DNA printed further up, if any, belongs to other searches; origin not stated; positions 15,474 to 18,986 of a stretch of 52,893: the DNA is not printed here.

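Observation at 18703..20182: TPP riboswitch aptamer in front of a PRTase/dienelactone-hydrolase gene instead of a thiamine gene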

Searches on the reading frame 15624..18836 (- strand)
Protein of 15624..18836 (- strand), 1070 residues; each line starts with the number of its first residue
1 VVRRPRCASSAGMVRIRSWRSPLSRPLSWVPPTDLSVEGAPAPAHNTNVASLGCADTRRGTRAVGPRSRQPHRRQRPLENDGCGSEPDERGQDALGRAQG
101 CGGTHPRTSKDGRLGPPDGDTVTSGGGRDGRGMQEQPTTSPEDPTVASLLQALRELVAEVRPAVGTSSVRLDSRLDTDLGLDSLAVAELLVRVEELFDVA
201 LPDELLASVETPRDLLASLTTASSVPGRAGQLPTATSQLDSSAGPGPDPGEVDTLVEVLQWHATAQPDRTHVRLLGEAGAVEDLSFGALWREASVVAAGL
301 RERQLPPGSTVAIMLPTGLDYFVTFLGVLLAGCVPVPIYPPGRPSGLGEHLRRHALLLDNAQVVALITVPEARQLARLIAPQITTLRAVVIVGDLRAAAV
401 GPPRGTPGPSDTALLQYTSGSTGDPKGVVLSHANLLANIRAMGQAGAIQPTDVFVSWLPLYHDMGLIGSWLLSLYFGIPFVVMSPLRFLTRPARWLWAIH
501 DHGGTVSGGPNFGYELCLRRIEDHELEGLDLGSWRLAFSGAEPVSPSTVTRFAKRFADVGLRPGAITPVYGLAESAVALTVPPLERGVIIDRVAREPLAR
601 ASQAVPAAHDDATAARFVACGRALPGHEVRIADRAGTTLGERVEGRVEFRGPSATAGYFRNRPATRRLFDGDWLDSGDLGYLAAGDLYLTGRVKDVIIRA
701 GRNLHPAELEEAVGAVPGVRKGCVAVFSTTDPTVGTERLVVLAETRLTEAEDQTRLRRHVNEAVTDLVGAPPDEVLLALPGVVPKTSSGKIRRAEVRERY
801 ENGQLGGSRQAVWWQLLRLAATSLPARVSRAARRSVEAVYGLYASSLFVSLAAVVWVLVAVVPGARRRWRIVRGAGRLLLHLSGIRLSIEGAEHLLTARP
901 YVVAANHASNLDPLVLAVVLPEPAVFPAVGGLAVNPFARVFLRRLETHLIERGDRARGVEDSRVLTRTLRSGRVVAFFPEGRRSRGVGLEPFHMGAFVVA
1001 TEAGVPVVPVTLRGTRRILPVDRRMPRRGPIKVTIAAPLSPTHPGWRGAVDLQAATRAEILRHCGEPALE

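Call 6: search_protein_families(library=pfam, proteins=[window:15624-18836:-], max_evalue=0.001)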
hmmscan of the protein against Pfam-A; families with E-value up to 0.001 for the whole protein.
window:15624-18836:- (1070 aa): 3 families
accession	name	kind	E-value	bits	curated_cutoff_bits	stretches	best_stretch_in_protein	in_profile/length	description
PF00501.34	AMP-binding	-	2.6e-65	221.2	29.9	1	259-659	1-384/384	AMP-binding enzyme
PF01553.26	Acyltransferase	-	5.8e-25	88.1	23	1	887-1012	2-131/132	Acyltransferase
PF00550.31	PP-binding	-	5.1e-09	36.7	20.8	1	152-217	2-65/67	Phosphopantetheine attachment site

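Call 7: search_protein_families(library=ncbifam, proteins=[window:15624-18836:-], max_evalue=0.001)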
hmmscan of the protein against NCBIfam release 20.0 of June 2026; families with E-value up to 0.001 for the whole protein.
window:15624-18836:- (1070 aa): 118 families (the best 25 are shown)
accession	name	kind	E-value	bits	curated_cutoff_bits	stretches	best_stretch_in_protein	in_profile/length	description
NF005850.0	PRK07768.1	subfamily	2.7e-121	405.5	572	1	268-800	14-543/545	long-chain-fatty-acid--CoA ligase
NF006624.1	PRK09192.1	subfamily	5.3e-121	404.7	600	1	251-804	14-564/567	fatty acyl-AMP ligase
NF004282.0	PRK05691.1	subfamily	6.3e-121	404.1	4090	1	253-806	9-564/4334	non-ribosomal peptide synthase/polyketide synthase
NF004509.1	PRK05850.1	subfamily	3.8e-96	322.6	775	1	254-804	4-572/578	fatty-acid--AMP ligase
NF004510.0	PRK05851.1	equivalog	1.5e-87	293.9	621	1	285-803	33-523/525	long-chain-fatty acid--ACP ligase MbtM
NF038337.1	FAAL_FadD21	exception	7.2e-80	269.1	1100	1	256-804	7-573/579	fatty-acid--AMP ligase FAAL21/FadD21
NF038339.3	FAAL_FadD32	equivalog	1.7e-77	261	975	1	253-810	18-618/625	long-chain-fatty-acid--AMP ligase FadD32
NF040633.1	FadD32_Coryne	exception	3.2e-77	260.2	875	1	306-801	84-613/614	FadD32-like long-chain-fatty-acid--AMP ligase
NF009124.0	PRK12476.1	subfamily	7.8e-77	258.8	922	1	277-806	62-610/612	fatty acyl-AMP ligase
NF038338.1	FAAL_FadD28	exception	3.3e-73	247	1100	1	279-805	34-575/580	fatty-acid--AMP ligase FAAL28/FadD28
NF004837.0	PRK06187.1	subfamily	3e-63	213.9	476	1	254-804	9-526/531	long-chain-fatty-acid--CoA ligase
NF005291.0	PRK06814.1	equivalog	1.4e-45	155.7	1349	3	407-579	790-948/1140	acyl-[ACP]--phospholipid O-acyltransferase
NF004114.0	PRK05605.1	equivalog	2.5e-43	148.3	766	2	619-800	392-569/575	long-chain-fatty-acid--CoA ligase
NF006386.0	PRK08633.1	equivalog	7.7e-41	139.8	1221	2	409-791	781-1132/1147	acyl-[ACP]--phospholipid O-acyltransferase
NF004511.1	PRK05852.1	equivalog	1.3e-40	139.6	650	1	256-800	2-504/505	FadD7 family fatty acid--CoA ligase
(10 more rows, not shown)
